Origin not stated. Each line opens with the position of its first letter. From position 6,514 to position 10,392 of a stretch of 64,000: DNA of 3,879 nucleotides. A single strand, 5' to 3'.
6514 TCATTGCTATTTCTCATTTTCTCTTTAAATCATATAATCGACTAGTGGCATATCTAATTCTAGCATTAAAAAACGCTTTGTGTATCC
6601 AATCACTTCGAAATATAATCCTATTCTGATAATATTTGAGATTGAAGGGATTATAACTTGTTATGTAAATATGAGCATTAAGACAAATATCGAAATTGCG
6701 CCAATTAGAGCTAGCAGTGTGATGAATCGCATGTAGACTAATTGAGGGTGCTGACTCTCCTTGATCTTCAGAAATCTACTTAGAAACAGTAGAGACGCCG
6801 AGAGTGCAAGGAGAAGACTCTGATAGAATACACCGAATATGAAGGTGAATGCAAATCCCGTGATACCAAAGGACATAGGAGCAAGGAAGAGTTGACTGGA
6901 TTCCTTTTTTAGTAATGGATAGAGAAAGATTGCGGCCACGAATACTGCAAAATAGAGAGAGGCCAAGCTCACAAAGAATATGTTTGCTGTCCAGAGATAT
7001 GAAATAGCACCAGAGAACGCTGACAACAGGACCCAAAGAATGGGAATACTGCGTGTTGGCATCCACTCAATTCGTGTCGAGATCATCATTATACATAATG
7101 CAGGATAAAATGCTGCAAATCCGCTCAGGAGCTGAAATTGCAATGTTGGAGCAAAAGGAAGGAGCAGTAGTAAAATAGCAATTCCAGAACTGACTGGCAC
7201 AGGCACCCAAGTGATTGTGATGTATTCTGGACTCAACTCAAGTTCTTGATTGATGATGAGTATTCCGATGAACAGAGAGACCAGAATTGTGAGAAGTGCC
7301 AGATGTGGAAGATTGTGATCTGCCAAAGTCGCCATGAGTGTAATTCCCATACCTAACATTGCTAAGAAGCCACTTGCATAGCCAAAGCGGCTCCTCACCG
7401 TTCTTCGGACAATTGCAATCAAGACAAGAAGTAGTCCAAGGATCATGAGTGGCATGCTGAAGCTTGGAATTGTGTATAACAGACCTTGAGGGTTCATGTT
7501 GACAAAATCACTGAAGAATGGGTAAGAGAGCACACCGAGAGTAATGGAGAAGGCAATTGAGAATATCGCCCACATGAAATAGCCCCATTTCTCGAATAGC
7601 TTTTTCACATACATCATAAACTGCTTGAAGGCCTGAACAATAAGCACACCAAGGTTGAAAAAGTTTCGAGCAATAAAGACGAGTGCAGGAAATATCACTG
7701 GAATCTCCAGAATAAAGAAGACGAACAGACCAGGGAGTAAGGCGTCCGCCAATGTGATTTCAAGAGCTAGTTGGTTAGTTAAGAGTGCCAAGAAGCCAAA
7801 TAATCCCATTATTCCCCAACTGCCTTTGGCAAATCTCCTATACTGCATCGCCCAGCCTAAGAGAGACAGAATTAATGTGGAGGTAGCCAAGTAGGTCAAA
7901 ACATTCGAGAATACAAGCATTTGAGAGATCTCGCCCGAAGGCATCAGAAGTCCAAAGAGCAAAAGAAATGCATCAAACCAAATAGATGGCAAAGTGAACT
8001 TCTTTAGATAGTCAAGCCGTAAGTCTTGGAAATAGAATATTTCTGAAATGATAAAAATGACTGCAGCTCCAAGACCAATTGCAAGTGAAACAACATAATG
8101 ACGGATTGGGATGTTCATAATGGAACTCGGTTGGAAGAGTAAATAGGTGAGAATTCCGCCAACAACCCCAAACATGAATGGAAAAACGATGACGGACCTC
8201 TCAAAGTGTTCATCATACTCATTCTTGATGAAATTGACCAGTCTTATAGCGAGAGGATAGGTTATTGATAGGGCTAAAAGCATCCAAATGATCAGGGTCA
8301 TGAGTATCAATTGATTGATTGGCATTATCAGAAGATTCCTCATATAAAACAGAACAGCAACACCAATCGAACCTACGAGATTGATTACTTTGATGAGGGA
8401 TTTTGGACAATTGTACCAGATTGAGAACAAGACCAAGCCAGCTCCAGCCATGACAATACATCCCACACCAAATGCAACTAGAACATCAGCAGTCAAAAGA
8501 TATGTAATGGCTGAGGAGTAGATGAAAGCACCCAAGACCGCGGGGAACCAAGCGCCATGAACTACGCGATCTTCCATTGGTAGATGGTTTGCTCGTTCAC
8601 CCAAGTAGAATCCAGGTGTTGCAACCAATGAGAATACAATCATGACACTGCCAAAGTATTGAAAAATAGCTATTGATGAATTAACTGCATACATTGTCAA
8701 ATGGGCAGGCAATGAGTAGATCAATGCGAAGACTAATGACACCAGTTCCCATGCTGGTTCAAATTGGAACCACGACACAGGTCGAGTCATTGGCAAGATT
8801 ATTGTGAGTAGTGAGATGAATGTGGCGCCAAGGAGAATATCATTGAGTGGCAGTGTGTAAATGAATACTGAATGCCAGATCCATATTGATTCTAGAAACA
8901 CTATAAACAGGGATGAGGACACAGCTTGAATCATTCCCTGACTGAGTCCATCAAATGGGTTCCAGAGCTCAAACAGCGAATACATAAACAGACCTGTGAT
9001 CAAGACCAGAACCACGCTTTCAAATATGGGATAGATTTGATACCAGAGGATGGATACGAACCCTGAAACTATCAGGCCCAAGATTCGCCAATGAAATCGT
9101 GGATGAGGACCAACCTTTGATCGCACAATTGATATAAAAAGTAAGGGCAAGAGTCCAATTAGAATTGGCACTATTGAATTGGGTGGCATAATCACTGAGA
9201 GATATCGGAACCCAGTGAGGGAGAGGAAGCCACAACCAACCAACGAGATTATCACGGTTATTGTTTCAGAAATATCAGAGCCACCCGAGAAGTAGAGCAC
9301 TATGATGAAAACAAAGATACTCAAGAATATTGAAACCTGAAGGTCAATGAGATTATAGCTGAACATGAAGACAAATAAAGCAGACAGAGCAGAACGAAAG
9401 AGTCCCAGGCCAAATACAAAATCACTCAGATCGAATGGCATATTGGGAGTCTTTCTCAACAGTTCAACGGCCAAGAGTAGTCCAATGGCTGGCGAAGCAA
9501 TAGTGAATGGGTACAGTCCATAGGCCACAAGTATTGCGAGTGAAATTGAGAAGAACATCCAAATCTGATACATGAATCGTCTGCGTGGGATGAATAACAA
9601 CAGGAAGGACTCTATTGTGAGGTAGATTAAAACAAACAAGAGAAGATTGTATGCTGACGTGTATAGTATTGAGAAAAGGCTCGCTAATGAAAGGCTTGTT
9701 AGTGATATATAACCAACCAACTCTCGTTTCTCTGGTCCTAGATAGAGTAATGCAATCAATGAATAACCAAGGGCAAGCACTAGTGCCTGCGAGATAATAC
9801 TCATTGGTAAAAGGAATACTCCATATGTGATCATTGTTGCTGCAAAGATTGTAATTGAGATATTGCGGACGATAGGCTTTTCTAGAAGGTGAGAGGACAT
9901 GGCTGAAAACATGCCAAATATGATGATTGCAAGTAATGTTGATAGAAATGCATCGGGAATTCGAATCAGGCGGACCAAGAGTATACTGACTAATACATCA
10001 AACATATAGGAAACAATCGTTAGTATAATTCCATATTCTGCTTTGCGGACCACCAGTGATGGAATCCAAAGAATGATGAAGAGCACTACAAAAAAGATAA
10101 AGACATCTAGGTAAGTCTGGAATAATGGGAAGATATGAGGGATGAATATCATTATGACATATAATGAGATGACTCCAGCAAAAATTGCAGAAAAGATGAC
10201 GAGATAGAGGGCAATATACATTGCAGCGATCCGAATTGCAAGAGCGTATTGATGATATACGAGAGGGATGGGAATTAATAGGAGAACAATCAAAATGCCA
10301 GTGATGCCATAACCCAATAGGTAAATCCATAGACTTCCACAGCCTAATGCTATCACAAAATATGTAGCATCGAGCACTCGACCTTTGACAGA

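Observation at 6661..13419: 2252-aa protein made almost entirely of transmembrane helices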

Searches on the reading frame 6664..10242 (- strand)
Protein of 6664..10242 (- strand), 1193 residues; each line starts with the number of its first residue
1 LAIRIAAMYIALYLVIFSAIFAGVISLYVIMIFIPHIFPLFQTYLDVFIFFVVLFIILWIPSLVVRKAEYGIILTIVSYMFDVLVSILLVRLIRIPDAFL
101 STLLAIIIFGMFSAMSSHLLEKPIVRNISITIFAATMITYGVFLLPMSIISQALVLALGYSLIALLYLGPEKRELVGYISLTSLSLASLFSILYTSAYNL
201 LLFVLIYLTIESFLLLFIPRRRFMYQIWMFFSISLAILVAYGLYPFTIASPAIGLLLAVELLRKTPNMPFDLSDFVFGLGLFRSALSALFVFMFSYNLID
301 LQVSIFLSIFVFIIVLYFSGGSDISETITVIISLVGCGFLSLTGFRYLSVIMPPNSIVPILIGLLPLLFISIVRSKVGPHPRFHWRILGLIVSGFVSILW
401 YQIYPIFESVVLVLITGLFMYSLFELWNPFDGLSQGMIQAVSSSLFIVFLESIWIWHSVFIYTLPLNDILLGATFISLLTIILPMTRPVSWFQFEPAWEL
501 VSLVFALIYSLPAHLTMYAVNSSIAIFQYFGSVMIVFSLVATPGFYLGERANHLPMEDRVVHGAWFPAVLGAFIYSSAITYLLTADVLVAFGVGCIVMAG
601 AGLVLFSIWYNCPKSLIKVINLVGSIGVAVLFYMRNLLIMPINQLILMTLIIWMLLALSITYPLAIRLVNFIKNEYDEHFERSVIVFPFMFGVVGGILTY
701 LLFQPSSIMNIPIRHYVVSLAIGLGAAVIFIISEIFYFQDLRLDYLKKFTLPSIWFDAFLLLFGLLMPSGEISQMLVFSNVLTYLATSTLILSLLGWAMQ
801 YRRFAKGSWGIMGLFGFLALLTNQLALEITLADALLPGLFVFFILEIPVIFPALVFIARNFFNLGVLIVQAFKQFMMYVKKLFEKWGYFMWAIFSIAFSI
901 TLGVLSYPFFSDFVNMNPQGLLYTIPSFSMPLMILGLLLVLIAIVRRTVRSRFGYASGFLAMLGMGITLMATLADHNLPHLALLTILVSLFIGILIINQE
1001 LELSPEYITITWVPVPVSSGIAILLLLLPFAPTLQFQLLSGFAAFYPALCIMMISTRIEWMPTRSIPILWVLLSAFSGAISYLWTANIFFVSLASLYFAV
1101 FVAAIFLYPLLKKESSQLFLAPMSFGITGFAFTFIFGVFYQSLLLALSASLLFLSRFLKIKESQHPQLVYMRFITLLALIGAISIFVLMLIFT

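Call 59: predict_structure(alignment_id=A4)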
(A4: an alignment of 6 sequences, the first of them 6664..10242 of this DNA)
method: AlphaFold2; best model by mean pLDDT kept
length: 1193 residues; sequences in the alignment: 6
mean_pLDDT: 48.5   pTM: 0.34
mean pLDDT of the five models: 48.5, 47.7, 46.1, 45.2, 42.0
residues with pLDDT >= 90: 0; 70-90: 43; 50-70: 445; < 50: 705
segments of 3 or more residues with pLDDT < 50: 1-22, 35-42, 193-199, 269-271, 273-275, 348-367, 402-409, 428-587, 658-661, 681-686, 688-728, 730-778, 787-789, 795-801, 820-958, 975-981, 998-1153, 1187-1193
pLDDT, mean of each block of 10 residues (from residue 1): 34 43 51 49 53 57 57 67 73 60 72 67 56 65 54 63 57 53 59 47 62 57 60 71 55 65 57 53 68 58 70 68 51 57 50 39 45 51 58 55 47 53 50 40 41 36 40 45 37 39 38 29 40 45 46 45 42 41 44 60 56 54 63 58 57 54 54 53 46 41 38 43 48 46 41 48 43 44 50 46 50 50 40 35 33 39 39 40 36 33 31 32 34 47 41 44 53 47 53 50 40 31 35 41 45 40 43 46 44 42 39 38 40 35 45 50 52 59 50 38
secondary structure, 60 per line:
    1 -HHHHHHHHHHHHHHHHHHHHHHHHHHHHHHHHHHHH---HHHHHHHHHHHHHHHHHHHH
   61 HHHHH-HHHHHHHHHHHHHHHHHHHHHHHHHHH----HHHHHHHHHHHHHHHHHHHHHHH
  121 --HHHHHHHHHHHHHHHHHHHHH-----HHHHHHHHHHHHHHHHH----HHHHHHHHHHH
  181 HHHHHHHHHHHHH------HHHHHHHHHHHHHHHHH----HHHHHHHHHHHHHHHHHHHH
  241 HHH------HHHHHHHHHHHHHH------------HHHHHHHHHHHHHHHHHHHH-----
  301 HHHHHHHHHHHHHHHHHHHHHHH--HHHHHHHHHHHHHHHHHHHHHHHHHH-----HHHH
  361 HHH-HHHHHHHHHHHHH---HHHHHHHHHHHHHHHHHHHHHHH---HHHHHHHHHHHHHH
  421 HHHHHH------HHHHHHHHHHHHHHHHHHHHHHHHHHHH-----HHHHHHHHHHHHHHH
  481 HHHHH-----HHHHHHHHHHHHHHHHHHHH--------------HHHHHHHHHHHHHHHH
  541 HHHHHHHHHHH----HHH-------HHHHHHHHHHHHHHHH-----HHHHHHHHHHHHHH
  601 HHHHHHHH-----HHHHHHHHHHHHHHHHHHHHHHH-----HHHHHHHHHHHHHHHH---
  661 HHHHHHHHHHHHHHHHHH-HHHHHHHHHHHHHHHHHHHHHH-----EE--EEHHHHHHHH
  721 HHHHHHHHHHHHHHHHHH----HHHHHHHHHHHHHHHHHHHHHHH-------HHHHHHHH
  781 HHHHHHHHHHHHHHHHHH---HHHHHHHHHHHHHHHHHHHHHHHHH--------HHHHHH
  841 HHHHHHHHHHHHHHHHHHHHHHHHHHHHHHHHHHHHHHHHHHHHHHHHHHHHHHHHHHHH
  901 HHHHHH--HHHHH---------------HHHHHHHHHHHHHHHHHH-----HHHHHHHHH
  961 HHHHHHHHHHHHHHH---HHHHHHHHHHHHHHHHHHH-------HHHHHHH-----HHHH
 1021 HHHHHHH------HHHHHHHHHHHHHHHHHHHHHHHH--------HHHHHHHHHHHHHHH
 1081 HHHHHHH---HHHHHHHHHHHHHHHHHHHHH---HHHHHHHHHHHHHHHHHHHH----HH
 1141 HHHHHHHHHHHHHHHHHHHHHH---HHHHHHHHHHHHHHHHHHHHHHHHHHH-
elements in order (helices of 4 or more, strands of 3 or more residues): H2-37 H41-65 H67-93 H98-120 H123-143 H149-165 H170-193 H200-216 H221-243 H250-263 H276-295 H301-323 H326-351 H357-363 H365-377 H381-403 H407-426 H433-460 H466-485 H491-510 H525-551 H566-581 H587-608 H614-636 H642-657 H661-678 H680-701 H713-738 H743-765 H773-798 H802-826 H835-906 H909-913 H929-946 H952-975 H979-997 H1005-1011 H1017-1027 H1034-1057 H1066-1087 H1091-1111 H1115-1134 H1139-1162 H1166-1192
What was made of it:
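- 7723..9621 (-): Central non-repeat TM region, residues 1267-1899. Carries conserved membrane-embedded charges E1270, E1319, R1342 and E1510. All-helical in AlphaFold but at low confidence (call 59).
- Checked: AlphaFold secondary structure gives 44 helices for residues 1060-2252 (call 59).
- The model of the C-terminal half is poor (pLDDT 48.5; call 59).
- Tried and rejected: AlphaFold model of residues 1060-2252 with 6 sequences. pLDDT was 48.5 (call 59).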

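Call 60: search_protein_representatives(alignment_id=A4)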
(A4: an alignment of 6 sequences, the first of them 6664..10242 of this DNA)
Query: 6 sequences, 1196 profile positions. Proteins with E-value up to 0.001 (for the whole library): 37; up to 1e-10: 36; up to 1e-30: 33. The best 37 are listed.
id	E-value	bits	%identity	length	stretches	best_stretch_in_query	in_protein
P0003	0.0e+00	1742.7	-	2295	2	1-1195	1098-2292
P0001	0.0e+00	1663.2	-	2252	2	1-1194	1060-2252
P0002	0.0e+00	1646.2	-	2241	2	1-1193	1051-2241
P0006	0.0e+00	1603.1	-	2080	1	1-1195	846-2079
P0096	0.0e+00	1477.9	-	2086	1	1-1193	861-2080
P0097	0.0e+00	1403.2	-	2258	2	1-1192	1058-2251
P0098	2.0e-294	996.6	-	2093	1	4-1194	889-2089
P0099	4.5e-291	985.5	-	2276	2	2-1193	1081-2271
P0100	1.8e-276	937.1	-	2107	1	2-1193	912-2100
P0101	9.1e-262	888.5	-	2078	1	1-1194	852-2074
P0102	6.5e-228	776.3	-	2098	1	2-1192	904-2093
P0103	8.3e-219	746.2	-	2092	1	4-1192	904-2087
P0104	2.4e-210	718.1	-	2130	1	4-1192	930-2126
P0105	2.1e-203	695.2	-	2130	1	2-1192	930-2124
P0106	1.2e-200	686.1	-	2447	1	5-1194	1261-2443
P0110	7.9e-175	600.5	-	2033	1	8-1193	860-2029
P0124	7.8e-32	126.9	-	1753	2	834-1192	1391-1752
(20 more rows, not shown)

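Call 69: list_cluster_members(proteins=[P0124, P0106, P0110, P0001, P0104])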
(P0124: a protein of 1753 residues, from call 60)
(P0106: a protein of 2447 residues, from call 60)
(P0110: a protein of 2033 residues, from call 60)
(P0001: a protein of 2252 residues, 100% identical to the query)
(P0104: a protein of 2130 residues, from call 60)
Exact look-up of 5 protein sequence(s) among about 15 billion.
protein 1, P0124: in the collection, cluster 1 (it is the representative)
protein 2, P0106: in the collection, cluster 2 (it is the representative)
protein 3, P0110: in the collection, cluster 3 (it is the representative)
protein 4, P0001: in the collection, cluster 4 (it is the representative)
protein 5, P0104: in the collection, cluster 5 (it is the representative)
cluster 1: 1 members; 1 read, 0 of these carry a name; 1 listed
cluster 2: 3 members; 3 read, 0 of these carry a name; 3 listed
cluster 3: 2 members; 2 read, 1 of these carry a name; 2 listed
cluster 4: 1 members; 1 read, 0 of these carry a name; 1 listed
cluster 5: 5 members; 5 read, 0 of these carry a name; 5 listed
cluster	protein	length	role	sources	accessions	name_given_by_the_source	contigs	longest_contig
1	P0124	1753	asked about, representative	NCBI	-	-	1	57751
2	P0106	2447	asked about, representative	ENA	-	-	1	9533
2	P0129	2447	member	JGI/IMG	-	-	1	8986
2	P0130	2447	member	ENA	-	-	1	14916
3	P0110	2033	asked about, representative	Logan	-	-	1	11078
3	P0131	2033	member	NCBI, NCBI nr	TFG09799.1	hypothetical protein EU538_03960 [Candidatus Thorarchaeota archaeon] | MAG: hypothetical protein EU538_03960 [Candidatus Thorarchaeota archaeon]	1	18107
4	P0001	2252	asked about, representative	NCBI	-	-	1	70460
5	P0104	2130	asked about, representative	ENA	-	-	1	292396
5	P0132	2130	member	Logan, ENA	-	-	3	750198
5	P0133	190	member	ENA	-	-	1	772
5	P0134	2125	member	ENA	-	-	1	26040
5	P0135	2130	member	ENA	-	-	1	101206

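Call 70: find_encoding_contigs(protein=P0124, flank=8000, max_places=1)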
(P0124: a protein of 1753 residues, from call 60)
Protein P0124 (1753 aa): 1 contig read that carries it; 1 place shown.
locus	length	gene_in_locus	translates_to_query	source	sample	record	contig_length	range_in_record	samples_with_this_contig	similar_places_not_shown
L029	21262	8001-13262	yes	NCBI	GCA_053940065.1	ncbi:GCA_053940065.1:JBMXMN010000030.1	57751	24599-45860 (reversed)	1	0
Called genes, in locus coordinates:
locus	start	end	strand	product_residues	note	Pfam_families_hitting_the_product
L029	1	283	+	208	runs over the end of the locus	PF21715:CggR_N (faint), PF22167:PH0730-like_N (weak), PF14544:DUF4443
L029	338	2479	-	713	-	-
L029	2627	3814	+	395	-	PF01134:GIDA (faint), PF01266:DAO (faint), PF03486:HI0933_like (faint), PF07992:Pyr_redox_2, PF13450:NAD_binding_8 (faint), PF13738:Pyr_redox_3, PF00070:Pyr_redox, PF18267:Rubredoxin_C, +1 more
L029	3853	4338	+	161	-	PF01980:TrmO_N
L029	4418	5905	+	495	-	PF01663:Phosphodiest, PF00884:Sulfatase (faint)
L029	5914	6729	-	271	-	PF01887:SAM_HAT_N, PF20257:SAM_HAT_C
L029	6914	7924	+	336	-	-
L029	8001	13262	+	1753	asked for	-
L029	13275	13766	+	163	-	PF10571:UPF0547 (weak), PF13240:Zn_Ribbon_1 (weak), PF13248:Zn_ribbon_3 (weak), PF12773:DZR (weak)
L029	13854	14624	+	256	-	-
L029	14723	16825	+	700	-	PF25199:nSTAND_NTPase5 (faint), PF00498:FHA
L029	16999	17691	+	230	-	PF00753:Lactamase_B, PF23023:Anti-Pycsar_Apyc1, PF12706:Lactamase_B_2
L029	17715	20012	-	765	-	PF00932:LTD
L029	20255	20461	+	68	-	-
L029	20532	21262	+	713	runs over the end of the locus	-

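Call 75: list_cluster_members(proteins=[L029:13275-13763:+, L029:16999-17688:+, L029:3853-4335:+, L029:2627-3811:+])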
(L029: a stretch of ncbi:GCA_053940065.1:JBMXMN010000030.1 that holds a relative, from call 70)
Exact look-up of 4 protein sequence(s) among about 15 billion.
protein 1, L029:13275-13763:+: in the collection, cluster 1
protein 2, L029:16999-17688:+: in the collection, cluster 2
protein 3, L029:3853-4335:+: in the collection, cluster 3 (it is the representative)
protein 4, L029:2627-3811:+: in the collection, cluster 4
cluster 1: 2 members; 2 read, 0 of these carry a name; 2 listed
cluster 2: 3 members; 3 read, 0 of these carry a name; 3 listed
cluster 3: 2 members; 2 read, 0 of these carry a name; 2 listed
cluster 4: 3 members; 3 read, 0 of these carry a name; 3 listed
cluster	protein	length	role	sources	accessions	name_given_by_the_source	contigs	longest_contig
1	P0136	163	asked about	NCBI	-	-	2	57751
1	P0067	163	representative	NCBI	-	-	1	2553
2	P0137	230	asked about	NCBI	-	-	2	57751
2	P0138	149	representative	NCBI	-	-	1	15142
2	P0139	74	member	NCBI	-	-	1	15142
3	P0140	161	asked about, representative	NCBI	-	-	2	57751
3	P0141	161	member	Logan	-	-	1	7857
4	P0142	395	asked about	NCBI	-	-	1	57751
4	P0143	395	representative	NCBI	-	-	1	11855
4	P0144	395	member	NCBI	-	-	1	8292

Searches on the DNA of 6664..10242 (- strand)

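Call 74: search_rna_families(source=L029, threshold=gathering)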
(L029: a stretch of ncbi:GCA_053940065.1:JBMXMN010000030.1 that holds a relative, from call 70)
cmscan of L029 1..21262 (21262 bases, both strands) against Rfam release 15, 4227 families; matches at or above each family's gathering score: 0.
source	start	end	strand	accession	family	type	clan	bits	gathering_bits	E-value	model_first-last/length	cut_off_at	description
